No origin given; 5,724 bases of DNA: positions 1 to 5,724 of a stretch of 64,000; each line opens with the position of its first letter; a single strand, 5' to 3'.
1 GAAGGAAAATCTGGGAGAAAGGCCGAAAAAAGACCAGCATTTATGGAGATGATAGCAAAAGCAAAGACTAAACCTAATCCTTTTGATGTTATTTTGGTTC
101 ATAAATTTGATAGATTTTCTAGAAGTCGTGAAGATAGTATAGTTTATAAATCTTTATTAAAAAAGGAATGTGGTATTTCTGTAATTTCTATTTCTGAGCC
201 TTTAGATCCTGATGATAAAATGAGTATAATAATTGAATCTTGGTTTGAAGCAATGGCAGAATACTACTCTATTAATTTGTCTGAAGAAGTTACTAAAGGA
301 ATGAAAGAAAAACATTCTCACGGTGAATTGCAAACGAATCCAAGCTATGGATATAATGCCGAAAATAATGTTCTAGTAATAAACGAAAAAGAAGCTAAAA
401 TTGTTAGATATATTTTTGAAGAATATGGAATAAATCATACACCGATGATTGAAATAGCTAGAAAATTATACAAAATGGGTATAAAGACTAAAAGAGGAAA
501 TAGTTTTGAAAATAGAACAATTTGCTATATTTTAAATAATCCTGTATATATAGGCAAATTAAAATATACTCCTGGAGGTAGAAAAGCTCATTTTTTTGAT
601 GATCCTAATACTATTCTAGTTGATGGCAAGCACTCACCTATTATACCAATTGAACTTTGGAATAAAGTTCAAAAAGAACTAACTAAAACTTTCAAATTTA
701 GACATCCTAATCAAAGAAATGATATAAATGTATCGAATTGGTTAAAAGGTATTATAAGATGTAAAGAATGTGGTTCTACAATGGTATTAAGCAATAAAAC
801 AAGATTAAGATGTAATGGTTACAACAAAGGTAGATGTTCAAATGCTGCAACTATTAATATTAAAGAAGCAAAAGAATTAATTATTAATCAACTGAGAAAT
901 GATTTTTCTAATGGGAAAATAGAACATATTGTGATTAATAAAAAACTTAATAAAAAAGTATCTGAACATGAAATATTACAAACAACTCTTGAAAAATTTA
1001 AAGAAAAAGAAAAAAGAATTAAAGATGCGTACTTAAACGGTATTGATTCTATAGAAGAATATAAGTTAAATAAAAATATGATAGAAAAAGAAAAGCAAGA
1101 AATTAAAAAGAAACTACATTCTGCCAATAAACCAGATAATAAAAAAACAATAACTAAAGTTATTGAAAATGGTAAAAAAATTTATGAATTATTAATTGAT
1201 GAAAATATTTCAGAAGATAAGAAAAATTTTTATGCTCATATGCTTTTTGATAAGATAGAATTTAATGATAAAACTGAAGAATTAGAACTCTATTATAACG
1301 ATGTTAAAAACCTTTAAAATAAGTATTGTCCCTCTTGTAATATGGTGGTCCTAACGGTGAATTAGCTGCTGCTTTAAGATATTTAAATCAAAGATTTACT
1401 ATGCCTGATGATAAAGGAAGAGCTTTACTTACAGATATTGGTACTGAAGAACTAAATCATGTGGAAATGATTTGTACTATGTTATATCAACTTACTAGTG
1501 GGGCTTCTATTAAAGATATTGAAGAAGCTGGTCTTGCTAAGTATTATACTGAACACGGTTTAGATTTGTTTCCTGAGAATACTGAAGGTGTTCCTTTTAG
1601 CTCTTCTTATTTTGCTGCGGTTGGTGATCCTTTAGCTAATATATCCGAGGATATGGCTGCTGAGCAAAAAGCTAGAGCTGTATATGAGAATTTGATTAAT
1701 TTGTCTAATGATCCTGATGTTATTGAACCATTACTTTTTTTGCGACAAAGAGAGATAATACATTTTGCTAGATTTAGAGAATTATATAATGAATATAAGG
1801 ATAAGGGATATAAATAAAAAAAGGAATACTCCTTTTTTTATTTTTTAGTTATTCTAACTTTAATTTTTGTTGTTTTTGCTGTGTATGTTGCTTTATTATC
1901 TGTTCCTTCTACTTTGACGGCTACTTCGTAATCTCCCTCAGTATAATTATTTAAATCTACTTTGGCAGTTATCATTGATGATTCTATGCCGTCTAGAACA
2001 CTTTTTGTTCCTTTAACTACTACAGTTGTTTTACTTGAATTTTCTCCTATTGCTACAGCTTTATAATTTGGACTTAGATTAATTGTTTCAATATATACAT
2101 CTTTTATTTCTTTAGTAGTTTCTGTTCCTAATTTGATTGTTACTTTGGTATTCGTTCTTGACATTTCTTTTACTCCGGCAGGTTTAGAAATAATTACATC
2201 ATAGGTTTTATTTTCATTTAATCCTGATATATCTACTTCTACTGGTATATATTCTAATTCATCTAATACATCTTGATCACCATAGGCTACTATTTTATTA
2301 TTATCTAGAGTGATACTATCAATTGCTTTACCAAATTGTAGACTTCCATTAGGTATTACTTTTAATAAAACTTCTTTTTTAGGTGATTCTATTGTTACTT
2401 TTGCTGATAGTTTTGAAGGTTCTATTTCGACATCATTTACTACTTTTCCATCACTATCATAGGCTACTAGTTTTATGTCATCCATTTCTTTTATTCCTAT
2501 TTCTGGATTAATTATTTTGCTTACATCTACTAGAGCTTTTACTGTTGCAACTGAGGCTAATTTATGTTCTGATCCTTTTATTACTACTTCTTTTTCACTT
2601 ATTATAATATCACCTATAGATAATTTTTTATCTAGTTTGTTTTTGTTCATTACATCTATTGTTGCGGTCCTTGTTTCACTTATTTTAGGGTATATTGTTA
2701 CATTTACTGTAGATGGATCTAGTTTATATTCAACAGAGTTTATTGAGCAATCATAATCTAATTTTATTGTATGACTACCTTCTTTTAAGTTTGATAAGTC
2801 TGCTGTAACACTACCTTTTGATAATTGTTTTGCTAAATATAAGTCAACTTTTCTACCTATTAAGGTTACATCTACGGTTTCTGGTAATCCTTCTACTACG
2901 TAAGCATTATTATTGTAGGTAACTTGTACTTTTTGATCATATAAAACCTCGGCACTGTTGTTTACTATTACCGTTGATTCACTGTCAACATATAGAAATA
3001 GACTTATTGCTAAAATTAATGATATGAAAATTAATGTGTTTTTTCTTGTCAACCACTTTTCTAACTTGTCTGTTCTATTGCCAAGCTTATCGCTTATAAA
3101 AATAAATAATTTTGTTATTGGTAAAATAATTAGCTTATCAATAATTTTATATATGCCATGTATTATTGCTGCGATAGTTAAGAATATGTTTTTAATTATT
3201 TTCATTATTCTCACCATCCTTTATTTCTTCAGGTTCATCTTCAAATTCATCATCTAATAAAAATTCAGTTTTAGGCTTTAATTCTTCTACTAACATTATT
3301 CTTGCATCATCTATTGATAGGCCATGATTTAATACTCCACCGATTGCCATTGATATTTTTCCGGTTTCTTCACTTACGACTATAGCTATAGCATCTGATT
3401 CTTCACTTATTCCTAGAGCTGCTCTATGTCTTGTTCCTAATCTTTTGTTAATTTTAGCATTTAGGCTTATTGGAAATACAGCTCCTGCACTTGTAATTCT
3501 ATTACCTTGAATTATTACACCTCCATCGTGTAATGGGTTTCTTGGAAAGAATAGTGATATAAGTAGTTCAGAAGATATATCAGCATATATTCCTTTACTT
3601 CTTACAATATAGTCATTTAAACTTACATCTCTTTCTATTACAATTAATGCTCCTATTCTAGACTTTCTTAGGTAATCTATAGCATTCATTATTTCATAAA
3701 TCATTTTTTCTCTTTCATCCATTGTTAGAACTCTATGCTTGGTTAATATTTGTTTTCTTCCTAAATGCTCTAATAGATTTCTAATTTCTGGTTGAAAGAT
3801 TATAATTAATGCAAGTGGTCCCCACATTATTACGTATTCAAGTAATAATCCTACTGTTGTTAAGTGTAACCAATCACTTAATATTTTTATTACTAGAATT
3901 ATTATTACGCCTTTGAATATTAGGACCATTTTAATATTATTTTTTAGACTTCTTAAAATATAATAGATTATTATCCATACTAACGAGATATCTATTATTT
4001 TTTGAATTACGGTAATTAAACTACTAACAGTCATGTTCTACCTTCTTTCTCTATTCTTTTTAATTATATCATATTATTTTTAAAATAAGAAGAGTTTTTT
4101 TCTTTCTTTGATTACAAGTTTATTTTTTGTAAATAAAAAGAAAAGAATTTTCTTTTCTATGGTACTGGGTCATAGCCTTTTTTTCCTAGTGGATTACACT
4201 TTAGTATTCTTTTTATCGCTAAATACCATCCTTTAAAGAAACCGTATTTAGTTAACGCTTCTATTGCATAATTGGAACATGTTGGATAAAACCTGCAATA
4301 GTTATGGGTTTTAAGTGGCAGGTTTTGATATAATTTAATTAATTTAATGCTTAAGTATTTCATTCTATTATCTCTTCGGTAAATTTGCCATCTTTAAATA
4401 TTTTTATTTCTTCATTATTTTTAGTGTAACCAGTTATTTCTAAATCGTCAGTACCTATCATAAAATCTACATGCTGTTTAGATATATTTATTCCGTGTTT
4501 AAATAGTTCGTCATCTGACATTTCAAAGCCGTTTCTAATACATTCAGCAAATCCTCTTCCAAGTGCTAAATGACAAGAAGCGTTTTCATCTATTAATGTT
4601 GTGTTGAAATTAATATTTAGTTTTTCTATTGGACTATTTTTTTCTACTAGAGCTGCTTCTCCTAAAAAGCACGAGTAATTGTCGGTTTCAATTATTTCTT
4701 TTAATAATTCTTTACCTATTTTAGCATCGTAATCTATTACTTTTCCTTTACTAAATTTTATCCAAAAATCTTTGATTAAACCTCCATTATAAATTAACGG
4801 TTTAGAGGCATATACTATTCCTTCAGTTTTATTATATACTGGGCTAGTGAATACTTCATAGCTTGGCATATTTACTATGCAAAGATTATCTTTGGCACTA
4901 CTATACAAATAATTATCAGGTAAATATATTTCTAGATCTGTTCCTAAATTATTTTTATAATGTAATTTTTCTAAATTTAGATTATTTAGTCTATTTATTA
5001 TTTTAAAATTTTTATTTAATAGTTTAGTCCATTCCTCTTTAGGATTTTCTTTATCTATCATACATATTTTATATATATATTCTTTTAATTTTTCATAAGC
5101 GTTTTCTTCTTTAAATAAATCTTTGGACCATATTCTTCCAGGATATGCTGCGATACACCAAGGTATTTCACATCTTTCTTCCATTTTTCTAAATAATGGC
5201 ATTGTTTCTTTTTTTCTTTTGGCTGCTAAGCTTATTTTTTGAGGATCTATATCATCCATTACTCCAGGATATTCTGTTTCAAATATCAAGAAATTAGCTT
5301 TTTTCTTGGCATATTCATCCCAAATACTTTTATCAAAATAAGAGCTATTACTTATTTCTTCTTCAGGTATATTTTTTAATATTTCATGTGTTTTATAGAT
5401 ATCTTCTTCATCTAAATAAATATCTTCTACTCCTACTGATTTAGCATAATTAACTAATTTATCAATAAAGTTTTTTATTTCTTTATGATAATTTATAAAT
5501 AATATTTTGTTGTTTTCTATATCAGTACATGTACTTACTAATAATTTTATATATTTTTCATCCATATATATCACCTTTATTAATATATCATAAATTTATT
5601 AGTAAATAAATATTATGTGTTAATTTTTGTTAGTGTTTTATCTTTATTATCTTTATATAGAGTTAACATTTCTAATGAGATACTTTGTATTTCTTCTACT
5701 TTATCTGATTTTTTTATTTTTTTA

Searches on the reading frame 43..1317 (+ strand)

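Call 74: search_protein_families(library=pfam, proteins=[window:43-1317:+], max_evalue=0.00001)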
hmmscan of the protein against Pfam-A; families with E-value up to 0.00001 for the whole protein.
window:43-1317:+ (424 aa): 3 families
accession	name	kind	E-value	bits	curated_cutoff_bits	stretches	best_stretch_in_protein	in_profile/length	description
PF07508.19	Recombinase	-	5.3e-21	75.2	21.1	1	115-215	1-101/102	Recombinase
PF00239.26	Resolvase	-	1.1e-11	45.5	23.3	1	2-95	54-144/145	Resolvase, N terminal domain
PF13408.12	Zn_ribbon_recom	-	1.6e-10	41.6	25.3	1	233-285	1-58/58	Recombinase zinc beta ribbon domain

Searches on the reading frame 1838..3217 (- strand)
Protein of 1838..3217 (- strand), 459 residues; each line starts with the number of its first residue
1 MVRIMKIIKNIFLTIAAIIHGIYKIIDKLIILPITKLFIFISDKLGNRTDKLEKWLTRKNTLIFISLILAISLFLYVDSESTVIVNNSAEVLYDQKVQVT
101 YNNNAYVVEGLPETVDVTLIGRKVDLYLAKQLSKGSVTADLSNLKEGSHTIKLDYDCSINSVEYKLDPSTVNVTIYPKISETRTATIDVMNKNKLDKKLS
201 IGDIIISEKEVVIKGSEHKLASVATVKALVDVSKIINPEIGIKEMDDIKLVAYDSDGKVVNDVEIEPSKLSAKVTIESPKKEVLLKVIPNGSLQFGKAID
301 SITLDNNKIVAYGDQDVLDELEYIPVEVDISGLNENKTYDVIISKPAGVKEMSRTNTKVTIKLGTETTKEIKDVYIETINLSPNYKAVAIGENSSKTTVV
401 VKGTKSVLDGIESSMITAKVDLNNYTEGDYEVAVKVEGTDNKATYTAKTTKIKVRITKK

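Call 74: search_protein_families(library=pfam, proteins=[window:1838-3217:-], max_evalue=0.00001)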
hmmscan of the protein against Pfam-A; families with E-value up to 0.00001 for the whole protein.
window:1838-3217:- (459 aa): 1 family
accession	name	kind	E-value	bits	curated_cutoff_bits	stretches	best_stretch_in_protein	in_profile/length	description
PF07949.17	YbbR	-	2.1e-30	105.3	22.3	3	97-175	3-81/81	YbbR-like protein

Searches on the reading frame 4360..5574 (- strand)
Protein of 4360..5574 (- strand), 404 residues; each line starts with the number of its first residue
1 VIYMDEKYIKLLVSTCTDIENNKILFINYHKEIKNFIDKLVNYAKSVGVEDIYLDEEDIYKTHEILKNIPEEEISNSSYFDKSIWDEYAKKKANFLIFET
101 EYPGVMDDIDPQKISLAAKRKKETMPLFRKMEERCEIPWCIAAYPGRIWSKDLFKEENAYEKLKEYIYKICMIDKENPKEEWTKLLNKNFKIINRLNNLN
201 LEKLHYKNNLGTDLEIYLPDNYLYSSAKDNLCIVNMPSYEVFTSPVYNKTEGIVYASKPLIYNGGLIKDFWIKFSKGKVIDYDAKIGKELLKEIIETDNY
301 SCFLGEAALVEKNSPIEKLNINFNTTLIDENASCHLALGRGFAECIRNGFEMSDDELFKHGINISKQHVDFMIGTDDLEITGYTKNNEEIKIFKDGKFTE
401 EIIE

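Call 74: search_protein_families(library=pfam, proteins=[window:4360-5574:-], max_evalue=0.00001)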
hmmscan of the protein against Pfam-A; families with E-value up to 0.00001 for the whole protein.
window:4360-5574:- (404 aa): 1 family
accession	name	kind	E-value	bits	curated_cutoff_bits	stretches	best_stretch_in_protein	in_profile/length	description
PF02073.20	Peptidase_M29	-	4.1e-115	385.3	27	1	6-398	6-406/406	Thermophilic metalloprotease (M29)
